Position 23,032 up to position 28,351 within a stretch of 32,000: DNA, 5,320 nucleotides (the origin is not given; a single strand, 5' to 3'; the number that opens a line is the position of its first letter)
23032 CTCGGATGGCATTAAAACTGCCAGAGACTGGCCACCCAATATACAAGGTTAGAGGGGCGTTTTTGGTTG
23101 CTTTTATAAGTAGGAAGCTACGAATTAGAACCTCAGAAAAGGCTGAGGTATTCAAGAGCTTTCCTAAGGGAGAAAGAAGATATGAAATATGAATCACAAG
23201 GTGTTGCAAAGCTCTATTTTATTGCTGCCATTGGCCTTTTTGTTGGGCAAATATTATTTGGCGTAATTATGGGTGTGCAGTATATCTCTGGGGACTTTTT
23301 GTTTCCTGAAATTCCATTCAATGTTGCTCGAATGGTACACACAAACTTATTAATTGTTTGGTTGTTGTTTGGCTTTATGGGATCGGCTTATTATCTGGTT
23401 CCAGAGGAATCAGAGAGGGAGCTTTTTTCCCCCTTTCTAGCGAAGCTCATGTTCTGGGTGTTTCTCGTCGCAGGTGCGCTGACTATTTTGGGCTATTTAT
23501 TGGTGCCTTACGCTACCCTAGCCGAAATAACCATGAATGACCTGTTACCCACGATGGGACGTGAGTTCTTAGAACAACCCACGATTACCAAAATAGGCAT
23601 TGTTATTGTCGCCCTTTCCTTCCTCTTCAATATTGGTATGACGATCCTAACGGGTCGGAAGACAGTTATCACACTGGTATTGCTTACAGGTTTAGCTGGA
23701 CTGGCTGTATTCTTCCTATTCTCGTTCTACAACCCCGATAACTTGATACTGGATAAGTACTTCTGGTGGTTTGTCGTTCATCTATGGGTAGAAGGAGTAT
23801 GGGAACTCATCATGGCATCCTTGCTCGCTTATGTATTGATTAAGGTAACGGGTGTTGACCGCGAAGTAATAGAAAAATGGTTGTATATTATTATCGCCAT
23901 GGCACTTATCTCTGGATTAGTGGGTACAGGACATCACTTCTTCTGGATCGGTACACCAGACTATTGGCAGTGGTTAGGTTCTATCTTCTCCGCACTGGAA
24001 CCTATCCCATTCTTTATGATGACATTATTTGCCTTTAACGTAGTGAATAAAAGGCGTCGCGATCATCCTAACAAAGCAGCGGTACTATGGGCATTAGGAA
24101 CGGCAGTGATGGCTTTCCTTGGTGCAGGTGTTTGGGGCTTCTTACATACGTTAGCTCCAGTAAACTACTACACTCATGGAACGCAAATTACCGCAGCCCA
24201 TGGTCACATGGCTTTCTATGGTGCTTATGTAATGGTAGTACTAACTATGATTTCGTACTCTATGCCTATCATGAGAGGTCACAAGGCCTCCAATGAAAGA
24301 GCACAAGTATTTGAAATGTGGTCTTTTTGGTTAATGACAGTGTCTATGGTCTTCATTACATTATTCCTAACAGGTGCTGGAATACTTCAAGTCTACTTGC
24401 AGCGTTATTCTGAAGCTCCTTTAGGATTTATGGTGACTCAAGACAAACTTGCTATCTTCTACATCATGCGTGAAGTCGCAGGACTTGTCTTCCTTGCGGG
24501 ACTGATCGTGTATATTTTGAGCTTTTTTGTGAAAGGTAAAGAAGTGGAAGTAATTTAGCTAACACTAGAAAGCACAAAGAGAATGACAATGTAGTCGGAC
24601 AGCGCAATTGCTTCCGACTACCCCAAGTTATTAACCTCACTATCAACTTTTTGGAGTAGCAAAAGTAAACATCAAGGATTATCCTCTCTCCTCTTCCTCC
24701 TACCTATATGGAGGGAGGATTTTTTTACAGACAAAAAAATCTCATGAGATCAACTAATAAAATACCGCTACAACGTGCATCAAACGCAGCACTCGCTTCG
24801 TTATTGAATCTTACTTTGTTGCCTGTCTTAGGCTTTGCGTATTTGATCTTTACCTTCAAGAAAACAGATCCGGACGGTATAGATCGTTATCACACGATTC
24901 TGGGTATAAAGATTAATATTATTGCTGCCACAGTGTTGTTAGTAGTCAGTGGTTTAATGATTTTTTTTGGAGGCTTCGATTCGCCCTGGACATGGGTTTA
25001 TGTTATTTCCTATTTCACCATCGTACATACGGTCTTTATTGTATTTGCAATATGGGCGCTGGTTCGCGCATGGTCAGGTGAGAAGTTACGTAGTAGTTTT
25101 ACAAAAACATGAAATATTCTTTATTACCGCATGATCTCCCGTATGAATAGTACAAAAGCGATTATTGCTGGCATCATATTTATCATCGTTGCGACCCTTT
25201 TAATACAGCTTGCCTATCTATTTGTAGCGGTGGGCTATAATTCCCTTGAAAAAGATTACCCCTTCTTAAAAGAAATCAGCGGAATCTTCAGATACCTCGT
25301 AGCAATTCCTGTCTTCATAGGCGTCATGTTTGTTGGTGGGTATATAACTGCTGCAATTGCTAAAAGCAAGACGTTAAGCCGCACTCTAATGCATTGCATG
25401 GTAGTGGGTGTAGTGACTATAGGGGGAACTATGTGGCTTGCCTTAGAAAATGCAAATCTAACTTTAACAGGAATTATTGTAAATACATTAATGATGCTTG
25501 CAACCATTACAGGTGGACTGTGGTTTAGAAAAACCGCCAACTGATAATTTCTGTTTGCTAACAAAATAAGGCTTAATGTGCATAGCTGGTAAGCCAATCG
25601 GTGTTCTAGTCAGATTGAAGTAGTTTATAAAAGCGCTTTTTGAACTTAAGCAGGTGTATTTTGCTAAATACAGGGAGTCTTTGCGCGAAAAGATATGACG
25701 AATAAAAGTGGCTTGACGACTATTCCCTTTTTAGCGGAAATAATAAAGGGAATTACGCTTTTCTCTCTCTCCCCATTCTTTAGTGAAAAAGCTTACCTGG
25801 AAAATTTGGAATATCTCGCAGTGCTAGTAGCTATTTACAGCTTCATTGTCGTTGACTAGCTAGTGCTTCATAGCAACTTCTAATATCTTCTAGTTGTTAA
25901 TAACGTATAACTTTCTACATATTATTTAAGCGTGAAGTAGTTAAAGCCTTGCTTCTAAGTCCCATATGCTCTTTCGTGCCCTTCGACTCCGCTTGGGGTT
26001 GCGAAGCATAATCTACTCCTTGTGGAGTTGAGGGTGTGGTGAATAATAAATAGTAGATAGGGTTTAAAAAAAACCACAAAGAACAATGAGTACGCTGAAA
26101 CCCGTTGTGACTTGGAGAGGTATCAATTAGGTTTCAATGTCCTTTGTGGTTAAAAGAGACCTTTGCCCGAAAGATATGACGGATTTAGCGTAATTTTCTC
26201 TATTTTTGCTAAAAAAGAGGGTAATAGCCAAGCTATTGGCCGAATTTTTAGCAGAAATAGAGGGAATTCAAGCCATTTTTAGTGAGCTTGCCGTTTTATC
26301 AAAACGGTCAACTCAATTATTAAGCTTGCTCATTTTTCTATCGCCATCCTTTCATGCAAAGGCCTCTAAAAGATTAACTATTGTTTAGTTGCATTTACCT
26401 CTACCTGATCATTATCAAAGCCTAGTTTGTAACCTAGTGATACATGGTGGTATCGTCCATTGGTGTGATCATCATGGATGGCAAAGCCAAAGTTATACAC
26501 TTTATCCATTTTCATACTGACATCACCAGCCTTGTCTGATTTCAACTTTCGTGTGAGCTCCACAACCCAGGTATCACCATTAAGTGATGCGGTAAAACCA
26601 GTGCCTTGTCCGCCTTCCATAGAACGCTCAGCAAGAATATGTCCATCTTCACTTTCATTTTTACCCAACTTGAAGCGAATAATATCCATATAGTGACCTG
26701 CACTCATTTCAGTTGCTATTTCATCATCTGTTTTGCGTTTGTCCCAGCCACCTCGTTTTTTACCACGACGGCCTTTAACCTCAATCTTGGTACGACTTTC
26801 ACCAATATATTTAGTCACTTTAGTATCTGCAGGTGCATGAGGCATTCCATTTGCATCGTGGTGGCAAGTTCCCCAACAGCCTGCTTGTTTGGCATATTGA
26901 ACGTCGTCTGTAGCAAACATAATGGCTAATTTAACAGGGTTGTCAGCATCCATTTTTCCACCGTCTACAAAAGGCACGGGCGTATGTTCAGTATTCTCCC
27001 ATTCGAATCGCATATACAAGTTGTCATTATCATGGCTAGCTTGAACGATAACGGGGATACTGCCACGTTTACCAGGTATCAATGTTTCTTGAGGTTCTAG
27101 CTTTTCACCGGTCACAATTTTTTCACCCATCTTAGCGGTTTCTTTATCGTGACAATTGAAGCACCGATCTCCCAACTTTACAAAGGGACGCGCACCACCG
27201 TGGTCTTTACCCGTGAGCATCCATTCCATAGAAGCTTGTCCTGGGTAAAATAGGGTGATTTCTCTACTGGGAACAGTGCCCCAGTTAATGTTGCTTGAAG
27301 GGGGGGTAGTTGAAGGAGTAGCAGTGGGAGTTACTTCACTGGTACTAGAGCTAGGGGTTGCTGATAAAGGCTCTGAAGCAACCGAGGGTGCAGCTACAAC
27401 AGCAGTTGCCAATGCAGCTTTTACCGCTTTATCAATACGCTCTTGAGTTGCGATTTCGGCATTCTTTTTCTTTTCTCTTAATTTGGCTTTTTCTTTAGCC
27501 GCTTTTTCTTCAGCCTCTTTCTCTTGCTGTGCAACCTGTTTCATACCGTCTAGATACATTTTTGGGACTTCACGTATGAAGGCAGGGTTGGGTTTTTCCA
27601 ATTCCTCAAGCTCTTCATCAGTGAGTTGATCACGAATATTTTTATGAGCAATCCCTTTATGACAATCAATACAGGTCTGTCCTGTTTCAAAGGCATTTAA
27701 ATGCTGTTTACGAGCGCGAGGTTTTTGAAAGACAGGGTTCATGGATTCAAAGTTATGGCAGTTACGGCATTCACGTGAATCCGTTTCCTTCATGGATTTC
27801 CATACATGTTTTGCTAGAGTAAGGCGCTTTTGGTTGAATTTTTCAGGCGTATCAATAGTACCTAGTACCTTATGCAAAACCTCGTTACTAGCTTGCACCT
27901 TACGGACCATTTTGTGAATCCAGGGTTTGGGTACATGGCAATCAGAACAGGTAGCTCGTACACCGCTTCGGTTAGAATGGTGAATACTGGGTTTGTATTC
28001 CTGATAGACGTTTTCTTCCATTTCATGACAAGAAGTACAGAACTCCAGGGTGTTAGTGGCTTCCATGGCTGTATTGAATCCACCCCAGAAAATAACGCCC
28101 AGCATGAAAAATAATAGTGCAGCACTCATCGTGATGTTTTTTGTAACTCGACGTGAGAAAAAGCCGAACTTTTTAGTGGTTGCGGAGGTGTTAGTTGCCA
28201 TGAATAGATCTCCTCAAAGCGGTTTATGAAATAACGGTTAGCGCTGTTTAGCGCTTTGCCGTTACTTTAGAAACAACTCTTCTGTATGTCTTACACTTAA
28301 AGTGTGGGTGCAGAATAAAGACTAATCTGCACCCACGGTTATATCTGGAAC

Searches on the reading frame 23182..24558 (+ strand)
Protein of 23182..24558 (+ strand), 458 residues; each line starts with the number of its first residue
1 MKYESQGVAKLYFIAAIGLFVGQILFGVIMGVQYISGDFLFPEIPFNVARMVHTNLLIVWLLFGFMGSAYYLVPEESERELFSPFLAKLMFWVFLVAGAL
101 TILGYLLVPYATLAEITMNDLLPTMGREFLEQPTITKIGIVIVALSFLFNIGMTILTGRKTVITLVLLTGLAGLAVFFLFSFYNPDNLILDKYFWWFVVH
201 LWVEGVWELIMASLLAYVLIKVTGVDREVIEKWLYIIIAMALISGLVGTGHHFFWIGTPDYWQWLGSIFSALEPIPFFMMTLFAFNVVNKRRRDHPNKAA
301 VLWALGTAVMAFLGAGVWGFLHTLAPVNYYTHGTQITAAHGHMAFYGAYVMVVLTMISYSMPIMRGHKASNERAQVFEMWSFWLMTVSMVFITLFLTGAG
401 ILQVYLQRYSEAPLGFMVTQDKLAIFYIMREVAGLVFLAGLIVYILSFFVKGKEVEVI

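Call 56: search_protein_families(library=ncbifam, proteins=[window:23182-24558:+], max_evalue=0.00001)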
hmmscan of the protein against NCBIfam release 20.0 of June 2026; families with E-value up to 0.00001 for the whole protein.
window:23182-24558:+ (458 aa): 1 family
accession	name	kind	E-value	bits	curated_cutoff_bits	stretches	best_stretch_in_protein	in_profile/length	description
TIGR02891.1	CtaD_CoxA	equivalog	4.4e-10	38.8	670.75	1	182-448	213-465/504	cytochrome c oxidase subunit I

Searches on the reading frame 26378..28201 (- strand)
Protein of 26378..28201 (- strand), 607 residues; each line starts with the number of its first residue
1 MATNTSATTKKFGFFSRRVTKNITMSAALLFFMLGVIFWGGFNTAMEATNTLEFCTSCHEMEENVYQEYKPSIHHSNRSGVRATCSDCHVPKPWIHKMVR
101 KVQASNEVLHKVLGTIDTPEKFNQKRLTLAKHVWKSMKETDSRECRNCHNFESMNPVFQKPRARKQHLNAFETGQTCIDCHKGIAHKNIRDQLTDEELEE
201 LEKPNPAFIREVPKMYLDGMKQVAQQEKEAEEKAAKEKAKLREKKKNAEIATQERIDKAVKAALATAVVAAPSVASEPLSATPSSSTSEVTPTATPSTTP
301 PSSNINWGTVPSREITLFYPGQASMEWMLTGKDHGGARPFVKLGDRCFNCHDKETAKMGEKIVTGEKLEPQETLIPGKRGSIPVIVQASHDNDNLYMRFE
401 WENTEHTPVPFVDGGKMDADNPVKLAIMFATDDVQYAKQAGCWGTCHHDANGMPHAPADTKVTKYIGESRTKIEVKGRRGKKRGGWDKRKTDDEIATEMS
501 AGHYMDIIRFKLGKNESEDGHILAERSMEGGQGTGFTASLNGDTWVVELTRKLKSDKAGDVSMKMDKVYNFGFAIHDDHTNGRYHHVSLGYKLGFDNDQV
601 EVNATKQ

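Call 56: search_protein_families(library=ncbifam, proteins=[window:26378-28201:-], max_evalue=0.00001)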
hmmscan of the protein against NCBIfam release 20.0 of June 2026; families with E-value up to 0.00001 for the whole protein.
window:26378-28201:- (607 aa): 5 families
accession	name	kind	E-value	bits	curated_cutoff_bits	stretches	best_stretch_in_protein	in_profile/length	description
TIGR02161.1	napC_nirT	subfamily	1.1e-77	260.1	310.6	1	28-187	21-180/185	periplasmic nitrate (or nitrite) reductase c-type cytochrome, NapC/NirT family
NF007906.0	PRK10617.1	equivalog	4.4e-72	242.1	349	1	25-187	27-189/200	cytochrome c-type protein NapC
TIGR02162.1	torC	equivalog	1.1e-68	232.3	478.2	1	31-204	23-197/387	pentaheme c-type cytochrome TorC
NF011606.0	PRK15032.1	equivalog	1.7e-47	162.4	455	1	44-187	37-180/390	pentaheme c-type cytochrome TorC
TIGR03153.1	cytochr_NrfH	equivalog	7.4e-14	52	134.2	1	29-186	5-138/138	cytochrome c nitrite reductase small subunit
